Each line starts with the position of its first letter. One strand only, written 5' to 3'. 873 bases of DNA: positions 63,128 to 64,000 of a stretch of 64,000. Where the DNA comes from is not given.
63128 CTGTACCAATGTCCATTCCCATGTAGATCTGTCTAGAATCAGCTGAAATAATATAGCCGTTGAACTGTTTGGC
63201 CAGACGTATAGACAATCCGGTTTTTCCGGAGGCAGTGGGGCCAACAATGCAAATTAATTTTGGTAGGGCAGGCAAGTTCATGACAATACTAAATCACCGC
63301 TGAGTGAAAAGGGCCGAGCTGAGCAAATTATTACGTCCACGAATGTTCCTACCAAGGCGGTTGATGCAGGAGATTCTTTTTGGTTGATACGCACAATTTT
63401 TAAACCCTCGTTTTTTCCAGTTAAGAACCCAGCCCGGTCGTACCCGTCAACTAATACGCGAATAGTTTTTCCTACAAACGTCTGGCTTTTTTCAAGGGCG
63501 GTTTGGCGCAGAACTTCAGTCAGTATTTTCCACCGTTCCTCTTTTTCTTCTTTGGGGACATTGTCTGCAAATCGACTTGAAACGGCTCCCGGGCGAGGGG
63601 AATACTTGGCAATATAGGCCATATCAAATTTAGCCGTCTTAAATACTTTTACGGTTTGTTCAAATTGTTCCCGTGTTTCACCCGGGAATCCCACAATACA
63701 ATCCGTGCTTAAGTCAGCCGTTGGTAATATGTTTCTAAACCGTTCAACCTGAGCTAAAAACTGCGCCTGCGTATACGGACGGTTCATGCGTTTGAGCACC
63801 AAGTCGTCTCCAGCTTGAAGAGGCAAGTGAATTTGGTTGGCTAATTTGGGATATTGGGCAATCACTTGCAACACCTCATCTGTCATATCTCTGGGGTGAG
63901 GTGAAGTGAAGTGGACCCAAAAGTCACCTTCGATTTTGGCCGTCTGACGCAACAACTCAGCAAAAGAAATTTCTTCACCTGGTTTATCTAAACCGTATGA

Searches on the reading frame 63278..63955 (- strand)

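Call 37: search_protein_families(library=pfam, proteins=[window:63278-63955:-], max_evalue=0.00001)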
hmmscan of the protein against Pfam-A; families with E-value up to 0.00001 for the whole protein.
window:63278-63955:- (225 aa): 2 families
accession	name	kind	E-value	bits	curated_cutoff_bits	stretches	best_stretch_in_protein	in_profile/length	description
PF04055.27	Radical_SAM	-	4.2e-15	56.7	29.5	1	6-103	70-164/166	Radical SAM superfamily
PF01938.26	TRAM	-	2.9e-08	33.9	21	1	159-223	2-61/61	TRAM domain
